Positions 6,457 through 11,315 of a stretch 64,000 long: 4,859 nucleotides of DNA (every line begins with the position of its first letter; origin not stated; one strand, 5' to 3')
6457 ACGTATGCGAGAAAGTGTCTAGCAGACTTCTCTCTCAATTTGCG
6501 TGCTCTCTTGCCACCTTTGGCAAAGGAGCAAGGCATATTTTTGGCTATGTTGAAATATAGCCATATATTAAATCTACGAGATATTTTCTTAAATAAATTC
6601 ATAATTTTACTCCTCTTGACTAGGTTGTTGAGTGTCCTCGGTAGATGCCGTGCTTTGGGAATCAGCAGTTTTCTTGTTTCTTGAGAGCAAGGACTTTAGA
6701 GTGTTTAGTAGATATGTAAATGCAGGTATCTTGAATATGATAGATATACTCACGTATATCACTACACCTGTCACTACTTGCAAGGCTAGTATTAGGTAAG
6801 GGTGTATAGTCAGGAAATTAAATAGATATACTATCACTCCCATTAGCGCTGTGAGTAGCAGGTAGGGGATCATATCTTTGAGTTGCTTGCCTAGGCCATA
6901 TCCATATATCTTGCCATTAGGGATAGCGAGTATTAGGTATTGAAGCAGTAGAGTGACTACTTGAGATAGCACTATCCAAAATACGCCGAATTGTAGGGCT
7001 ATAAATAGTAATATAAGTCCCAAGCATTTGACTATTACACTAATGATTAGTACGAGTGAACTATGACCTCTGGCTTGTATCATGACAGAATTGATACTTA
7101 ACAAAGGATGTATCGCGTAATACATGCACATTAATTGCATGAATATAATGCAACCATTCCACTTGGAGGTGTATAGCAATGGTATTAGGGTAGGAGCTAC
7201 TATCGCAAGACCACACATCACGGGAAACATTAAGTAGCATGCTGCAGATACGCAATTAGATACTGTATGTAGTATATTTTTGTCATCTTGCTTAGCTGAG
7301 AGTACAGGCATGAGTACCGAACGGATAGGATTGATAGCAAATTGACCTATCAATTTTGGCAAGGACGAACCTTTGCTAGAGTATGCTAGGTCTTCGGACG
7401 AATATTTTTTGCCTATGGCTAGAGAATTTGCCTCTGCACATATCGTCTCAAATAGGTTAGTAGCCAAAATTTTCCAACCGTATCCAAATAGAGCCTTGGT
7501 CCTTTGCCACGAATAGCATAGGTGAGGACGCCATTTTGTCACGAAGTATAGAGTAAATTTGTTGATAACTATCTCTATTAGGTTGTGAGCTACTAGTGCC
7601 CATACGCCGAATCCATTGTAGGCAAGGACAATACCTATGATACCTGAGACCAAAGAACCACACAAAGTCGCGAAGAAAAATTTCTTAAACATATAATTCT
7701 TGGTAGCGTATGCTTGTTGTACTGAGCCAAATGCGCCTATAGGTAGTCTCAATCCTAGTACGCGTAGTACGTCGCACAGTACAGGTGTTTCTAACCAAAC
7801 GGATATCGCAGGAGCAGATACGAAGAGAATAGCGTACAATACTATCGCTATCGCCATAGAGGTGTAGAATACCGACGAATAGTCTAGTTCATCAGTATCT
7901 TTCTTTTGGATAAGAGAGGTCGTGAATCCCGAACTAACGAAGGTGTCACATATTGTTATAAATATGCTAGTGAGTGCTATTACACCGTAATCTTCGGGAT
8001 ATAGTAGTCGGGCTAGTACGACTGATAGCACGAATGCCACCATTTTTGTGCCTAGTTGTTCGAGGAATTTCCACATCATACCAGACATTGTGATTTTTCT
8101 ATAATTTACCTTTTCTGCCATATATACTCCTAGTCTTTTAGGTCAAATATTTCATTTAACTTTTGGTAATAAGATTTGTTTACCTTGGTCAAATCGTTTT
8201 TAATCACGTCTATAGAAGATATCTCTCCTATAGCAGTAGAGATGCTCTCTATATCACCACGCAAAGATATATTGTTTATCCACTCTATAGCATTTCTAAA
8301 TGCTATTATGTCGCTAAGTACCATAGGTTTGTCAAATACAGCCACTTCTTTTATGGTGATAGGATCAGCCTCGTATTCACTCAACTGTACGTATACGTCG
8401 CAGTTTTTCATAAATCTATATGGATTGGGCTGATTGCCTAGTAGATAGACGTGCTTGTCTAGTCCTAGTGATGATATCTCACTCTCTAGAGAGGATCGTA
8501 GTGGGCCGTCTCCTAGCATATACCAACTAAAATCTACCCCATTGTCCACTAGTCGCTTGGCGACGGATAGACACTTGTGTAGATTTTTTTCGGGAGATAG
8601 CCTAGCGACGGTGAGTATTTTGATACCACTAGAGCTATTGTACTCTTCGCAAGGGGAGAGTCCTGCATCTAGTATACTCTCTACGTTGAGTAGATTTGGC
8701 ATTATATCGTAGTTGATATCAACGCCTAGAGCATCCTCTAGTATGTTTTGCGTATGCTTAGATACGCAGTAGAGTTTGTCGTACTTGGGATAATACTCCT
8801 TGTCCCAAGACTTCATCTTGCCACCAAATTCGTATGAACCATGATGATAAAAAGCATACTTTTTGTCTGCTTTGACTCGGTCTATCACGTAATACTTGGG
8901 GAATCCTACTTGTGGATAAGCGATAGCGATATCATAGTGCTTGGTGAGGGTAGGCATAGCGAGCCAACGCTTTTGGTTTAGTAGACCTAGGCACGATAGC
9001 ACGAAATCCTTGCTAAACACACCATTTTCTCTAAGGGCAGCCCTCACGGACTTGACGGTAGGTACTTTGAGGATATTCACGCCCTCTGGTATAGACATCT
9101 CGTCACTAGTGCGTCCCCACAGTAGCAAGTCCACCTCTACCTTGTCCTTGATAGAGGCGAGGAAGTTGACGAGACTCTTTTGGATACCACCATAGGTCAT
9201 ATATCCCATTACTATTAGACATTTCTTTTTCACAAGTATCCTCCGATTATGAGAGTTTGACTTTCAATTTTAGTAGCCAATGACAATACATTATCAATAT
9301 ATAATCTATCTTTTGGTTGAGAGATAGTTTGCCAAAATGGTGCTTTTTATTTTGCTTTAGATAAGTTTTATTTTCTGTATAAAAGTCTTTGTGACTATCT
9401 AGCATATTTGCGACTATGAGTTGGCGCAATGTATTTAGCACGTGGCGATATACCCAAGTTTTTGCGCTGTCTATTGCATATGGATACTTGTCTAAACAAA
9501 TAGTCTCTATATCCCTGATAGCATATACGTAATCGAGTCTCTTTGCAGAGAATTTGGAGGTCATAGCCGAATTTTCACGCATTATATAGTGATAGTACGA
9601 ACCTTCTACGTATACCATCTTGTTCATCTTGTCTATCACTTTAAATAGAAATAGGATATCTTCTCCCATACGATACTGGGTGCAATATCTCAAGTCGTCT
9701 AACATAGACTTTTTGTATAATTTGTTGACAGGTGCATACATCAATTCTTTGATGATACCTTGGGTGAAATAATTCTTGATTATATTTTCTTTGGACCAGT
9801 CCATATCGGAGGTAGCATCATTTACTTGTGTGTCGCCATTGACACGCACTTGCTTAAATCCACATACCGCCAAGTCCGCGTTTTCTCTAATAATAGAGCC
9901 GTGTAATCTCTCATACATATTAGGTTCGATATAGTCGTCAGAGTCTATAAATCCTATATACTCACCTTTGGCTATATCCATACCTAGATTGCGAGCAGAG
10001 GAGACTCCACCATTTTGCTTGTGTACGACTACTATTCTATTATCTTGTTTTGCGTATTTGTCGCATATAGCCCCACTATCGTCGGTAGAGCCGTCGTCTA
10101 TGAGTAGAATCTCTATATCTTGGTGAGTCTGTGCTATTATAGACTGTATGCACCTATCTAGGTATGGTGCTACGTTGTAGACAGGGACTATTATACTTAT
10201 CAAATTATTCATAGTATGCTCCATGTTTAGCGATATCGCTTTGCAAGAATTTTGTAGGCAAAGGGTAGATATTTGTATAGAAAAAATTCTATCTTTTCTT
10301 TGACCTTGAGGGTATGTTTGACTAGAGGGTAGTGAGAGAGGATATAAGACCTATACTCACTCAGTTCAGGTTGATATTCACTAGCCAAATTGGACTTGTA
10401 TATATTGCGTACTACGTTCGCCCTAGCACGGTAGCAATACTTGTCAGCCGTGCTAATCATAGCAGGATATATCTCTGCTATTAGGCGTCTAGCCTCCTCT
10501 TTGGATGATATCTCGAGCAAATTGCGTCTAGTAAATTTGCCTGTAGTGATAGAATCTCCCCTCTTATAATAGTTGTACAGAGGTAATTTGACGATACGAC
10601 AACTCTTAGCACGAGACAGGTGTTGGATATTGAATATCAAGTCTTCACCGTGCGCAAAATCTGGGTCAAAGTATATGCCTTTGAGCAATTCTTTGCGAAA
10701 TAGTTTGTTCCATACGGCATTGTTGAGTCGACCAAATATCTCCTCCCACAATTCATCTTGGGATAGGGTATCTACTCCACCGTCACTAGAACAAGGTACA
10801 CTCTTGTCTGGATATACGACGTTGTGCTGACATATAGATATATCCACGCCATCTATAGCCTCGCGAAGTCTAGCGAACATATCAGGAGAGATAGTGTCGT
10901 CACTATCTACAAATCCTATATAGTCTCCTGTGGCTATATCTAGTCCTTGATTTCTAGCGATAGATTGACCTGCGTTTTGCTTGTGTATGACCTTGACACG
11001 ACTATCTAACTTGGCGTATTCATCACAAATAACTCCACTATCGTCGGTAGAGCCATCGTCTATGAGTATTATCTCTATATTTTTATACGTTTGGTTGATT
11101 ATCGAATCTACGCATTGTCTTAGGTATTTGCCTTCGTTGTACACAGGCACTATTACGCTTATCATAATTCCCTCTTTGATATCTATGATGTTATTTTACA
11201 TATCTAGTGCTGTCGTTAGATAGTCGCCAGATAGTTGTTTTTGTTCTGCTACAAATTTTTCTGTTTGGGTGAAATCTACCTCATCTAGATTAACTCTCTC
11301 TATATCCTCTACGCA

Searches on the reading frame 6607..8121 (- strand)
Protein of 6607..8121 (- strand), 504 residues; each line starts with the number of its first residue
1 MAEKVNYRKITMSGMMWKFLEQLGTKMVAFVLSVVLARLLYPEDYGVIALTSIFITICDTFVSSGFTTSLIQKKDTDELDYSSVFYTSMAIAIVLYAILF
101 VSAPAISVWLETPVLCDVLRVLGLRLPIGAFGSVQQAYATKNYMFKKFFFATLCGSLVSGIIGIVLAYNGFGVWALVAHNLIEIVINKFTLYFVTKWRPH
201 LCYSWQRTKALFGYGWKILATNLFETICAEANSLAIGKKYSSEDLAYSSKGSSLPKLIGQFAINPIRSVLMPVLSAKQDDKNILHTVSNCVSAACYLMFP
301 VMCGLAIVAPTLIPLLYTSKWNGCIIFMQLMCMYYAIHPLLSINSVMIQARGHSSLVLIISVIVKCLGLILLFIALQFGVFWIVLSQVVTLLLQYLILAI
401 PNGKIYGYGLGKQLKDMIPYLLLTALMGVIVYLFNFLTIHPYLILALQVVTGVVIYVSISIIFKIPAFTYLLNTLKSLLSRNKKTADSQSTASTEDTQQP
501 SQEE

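Call 51: search_protein_families(library=pfam, proteins=[window:6607-8121:-], max_evalue=0.001)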
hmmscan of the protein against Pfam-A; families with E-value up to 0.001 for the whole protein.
window:6607-8121:- (504 aa): 2 families
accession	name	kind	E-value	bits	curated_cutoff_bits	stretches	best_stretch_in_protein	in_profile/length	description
PF13440.11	Polysacc_synt_3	-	2e-84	283.8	23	1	35-325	1-292/293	Polysaccharide biosynthesis protein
PF01943.22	Polysacc_synt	-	1.5e-20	74.2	28.2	1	14-275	4-271/274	Polysaccharide biosynthesis protein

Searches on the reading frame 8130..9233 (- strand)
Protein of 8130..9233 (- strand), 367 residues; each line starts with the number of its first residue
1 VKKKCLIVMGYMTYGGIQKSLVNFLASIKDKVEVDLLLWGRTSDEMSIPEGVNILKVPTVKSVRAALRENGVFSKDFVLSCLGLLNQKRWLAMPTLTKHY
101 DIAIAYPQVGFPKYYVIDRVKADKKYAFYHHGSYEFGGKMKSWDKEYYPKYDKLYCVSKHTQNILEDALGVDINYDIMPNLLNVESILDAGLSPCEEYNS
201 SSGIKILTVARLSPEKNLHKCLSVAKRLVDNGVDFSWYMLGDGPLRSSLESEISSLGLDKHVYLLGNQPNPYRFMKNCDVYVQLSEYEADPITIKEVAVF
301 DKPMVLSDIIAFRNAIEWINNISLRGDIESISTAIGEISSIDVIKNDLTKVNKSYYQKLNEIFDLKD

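Call 51: search_protein_families(library=pfam, proteins=[window:8130-9233:-], max_evalue=0.001)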
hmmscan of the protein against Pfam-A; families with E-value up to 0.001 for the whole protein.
window:8130-9233:- (367 aa): 3 families
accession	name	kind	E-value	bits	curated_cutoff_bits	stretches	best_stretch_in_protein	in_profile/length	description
PF00534.26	Glycos_transf_1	-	1.3e-18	67.6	26.4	1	204-314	16-129/172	Glycosyl transferases group 1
PF13692.12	Glyco_trans_1_4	-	7.7e-14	52.6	27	1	205-337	3-138/142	Glycosyl transferases group 1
PF13439.12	Glyco_transf_4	-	1.8e-05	25.3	28.5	1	15-184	2-168/170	Glycosyltransferase Family 4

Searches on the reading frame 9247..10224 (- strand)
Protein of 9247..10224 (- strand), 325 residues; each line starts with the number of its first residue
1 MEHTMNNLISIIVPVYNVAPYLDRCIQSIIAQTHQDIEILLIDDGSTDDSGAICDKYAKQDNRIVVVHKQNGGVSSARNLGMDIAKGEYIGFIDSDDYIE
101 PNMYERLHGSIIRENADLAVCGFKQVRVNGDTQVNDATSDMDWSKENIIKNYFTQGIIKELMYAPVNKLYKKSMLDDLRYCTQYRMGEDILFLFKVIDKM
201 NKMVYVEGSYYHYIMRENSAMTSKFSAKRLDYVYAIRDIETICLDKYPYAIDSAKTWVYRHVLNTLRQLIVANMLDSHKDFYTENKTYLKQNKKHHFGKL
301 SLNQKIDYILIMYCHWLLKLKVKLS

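Call 51: search_protein_families(library=pfam, proteins=[window:9247-10224:-], max_evalue=0.001)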
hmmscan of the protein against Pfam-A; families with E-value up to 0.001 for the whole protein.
window:9247-10224:- (325 aa): 4 families
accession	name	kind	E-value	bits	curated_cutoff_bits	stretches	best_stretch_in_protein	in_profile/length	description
PF00535.33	Glycos_transf_2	-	2.6e-40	138.5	23.3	1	10-178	1-167/168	Glycosyl transferase family 2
PF10111.15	Glyco_tranf_2_2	-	2.2e-12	47.5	27.3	1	10-145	1-144/276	Glycosyltransferase like family 2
PF13641.12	Glyco_tranf_2_3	-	1.5e-10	41.9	27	1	9-228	3-222/230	Glycosyltransferase like family 2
PF23737.1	HTH_71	-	0.00085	19.7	27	0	199-226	4-31/50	HTH 3-helical bundle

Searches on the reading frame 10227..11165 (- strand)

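Call 51: search_protein_families(library=pfam, proteins=[window:10227-11165:-], max_evalue=0.001)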
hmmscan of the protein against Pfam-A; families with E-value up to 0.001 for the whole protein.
window:10227-11165:- (312 aa): 3 families
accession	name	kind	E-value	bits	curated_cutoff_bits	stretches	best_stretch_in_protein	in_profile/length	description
PF00535.33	Glycos_transf_2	-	1.7e-41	142.4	23.3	1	3-124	1-124/168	Glycosyl transferase family 2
PF10111.15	Glyco_tranf_2_2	-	1.3e-14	54.8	27.3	1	3-119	1-122/276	Glycosyltransferase like family 2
PF13641.12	Glyco_tranf_2_3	-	1.1e-13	52.2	27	1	2-122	3-131/230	Glycosyltransferase like family 2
